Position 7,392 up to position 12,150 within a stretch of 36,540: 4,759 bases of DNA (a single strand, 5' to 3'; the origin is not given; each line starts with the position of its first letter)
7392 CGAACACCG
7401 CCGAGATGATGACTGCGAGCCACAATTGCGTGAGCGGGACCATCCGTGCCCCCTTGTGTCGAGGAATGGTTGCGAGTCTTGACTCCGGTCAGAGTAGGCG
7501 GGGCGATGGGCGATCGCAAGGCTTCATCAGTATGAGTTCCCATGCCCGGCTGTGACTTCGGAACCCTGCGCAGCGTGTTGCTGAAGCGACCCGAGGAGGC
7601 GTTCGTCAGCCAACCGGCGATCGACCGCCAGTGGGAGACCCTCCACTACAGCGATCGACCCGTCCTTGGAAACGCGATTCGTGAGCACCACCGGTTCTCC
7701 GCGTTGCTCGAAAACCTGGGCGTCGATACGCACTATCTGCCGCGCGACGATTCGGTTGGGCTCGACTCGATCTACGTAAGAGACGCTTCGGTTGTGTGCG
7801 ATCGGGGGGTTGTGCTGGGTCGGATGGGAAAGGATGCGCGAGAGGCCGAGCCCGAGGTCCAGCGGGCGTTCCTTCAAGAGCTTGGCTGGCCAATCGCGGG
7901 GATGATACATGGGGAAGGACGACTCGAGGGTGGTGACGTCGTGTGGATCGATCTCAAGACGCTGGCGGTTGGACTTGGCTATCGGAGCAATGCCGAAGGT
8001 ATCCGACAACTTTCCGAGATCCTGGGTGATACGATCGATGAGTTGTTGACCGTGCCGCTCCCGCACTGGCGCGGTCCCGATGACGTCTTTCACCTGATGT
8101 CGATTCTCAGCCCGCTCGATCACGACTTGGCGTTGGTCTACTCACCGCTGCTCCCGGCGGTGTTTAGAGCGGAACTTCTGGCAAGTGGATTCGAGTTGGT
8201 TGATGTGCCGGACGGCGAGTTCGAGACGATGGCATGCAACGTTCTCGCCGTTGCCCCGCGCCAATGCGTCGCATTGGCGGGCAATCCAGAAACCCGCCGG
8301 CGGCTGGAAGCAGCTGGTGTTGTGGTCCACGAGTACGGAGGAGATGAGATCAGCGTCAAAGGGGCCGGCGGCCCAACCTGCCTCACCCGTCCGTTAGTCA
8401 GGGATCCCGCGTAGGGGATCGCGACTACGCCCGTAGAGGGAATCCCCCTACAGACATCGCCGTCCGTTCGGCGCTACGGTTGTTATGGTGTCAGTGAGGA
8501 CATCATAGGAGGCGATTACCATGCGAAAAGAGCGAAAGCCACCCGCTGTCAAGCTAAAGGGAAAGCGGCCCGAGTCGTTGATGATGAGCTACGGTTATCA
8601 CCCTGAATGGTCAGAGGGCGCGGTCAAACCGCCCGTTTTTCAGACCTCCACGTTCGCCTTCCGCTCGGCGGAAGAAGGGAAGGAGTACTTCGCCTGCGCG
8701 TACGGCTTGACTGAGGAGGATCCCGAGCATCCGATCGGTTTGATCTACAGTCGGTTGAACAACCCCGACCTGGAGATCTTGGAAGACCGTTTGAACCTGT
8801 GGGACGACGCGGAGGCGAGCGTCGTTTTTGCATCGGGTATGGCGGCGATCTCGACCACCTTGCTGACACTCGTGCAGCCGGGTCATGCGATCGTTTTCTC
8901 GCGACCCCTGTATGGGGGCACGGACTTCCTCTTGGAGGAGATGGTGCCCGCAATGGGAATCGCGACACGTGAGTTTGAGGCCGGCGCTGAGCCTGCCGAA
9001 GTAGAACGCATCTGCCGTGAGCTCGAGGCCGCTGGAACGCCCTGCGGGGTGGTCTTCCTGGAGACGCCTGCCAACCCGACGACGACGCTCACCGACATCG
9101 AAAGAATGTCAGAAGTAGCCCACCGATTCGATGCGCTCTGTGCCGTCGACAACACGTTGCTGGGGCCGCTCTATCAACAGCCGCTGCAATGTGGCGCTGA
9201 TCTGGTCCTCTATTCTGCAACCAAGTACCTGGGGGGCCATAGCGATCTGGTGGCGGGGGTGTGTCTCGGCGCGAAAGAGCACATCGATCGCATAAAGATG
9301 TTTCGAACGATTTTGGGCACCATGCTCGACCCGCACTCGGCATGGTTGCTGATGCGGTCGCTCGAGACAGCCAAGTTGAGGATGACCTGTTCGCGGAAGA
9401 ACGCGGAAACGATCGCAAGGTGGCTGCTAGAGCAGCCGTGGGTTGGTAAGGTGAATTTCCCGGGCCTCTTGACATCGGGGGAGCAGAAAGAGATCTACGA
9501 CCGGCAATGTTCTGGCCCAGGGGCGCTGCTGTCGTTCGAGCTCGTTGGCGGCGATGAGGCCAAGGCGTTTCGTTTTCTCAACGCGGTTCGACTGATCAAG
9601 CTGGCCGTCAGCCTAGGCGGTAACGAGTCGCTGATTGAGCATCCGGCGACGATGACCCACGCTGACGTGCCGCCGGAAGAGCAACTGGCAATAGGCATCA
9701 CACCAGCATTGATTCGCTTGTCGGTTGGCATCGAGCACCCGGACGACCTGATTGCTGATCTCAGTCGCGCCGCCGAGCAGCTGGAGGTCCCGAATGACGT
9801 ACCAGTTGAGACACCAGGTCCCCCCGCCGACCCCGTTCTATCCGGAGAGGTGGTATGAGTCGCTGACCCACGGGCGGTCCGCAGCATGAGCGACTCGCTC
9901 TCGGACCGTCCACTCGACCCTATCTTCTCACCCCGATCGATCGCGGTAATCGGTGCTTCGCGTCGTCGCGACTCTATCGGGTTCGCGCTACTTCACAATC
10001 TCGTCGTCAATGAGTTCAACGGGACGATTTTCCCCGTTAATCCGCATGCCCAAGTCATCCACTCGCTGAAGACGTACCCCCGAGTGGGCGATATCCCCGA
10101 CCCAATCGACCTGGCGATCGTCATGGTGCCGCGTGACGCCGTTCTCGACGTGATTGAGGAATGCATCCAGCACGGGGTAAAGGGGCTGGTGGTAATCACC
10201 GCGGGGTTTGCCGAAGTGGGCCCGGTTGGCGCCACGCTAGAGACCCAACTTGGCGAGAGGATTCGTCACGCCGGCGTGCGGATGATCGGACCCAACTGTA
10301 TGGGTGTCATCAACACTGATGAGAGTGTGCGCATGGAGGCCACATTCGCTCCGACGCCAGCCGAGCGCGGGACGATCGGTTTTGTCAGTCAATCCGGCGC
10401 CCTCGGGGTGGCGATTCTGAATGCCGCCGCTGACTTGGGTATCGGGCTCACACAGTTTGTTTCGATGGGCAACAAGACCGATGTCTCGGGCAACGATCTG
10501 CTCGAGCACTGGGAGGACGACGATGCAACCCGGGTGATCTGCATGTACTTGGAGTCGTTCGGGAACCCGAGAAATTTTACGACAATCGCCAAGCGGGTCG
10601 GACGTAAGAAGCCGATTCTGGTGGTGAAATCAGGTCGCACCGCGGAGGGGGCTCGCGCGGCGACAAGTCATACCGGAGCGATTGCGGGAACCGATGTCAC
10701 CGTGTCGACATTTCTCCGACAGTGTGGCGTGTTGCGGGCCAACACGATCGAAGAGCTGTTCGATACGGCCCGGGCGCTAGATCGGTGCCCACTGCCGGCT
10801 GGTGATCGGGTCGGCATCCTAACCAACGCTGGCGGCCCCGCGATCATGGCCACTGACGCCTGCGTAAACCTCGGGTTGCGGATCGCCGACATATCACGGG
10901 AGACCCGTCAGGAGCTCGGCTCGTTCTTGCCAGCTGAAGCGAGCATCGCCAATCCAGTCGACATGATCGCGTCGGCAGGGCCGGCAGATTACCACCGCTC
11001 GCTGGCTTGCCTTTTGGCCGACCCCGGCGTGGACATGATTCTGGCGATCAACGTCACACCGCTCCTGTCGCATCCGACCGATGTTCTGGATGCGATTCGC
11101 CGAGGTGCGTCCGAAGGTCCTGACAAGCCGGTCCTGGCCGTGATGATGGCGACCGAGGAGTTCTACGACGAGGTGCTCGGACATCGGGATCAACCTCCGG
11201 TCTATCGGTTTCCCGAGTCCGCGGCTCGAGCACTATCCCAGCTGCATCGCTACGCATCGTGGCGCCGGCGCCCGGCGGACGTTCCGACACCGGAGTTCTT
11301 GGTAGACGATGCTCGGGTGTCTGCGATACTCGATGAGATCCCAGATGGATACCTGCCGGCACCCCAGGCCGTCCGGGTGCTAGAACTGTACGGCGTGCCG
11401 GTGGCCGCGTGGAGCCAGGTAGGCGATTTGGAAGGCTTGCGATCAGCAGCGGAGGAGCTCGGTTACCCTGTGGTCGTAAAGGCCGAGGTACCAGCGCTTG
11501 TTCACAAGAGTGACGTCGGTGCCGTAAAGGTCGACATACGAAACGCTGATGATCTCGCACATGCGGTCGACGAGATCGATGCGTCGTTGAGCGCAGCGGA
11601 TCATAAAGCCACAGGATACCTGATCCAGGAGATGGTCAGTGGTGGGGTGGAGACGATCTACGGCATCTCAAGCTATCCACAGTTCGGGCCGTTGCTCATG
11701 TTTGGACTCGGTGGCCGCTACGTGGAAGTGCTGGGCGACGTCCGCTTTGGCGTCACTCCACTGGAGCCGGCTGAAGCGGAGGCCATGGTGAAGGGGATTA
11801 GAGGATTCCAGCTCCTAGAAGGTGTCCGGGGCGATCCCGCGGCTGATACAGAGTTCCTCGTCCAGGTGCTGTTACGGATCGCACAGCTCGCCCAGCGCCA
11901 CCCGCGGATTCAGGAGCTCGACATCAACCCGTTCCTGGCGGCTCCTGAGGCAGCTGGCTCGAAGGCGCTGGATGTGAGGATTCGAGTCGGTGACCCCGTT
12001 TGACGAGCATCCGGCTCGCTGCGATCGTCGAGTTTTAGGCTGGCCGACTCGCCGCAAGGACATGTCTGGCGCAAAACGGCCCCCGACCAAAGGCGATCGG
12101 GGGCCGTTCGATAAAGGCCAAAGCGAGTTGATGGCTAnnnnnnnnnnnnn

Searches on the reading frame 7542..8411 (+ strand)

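Call 56: search_protein_families(library=pfam, proteins=[window:7542-8411:+], max_evalue=0.00001)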
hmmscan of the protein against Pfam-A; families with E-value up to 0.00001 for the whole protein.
window:7542-8411:+ (290 aa): 2 families
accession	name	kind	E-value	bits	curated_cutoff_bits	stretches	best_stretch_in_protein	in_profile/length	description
PF02274.22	ADI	-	1.1e-27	97.5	22.8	2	77-204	125-261/377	Arginine deiminase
PF19420.4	DDAH_eukar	-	7.4e-10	39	23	1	41-285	24-290/291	N,N dimethylarginine dimethylhydrolase, eukaryotic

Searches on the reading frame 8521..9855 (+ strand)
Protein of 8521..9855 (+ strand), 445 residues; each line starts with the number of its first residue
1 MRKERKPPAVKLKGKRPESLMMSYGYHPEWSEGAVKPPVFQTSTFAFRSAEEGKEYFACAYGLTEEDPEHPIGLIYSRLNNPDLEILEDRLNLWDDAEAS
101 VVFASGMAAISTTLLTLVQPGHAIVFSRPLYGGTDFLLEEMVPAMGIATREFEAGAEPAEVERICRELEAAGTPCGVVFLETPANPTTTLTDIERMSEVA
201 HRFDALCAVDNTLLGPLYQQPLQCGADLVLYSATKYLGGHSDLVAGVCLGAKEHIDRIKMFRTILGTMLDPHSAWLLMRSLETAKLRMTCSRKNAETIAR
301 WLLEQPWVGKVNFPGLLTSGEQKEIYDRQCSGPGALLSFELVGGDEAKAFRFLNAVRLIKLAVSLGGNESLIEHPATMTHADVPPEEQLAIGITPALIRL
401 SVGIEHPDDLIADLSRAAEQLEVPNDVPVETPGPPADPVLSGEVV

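Call 56: search_protein_families(library=pfam, proteins=[window:8521-9855:+], max_evalue=0.00001)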
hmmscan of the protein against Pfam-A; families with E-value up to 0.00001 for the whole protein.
window:8521-9855:+ (445 aa): 2 families
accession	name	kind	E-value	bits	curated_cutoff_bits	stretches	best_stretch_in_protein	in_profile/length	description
PF01053.26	Cys_Met_Meta_PP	-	2.4e-111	372.4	27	1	21-417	4-379/381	Cys/Met metabolism PLP-dependent enzyme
PF00155.27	Aminotran_1_2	-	4.6e-07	29.8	19.7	1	94-213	62-188/361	Aminotransferase class I and II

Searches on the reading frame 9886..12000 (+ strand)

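Call 56: search_protein_families(library=pfam, proteins=[window:9886-12000:+], max_evalue=0.00001)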
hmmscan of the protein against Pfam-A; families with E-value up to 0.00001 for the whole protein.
window:9886-12000:+ (705 aa): 5 families
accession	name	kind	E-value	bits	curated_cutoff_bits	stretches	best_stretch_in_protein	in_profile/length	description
PF13549.11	ATP-grasp_5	-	1.5e-62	211.3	27.6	1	488-701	8-221/221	ATP-grasp domain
PF13607.11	Succ_CoA_lig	-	2.3e-54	183.3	27.4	1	161-298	1-138/138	Succinyl-CoA ligase like flavodoxin domain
PF13380.12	CoA_binding_2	-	9.2e-24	84.6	22.8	1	17-143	1-115/116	CoA binding domain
PF02629.25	CoA_binding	-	8.1e-13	49.4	22.3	1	16-107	3-97/97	CoA binding domain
PF19045.5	Ligase_CoA_2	-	3.4e-10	40.6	23.7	1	310-425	2-121/162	Ligase-CoA domain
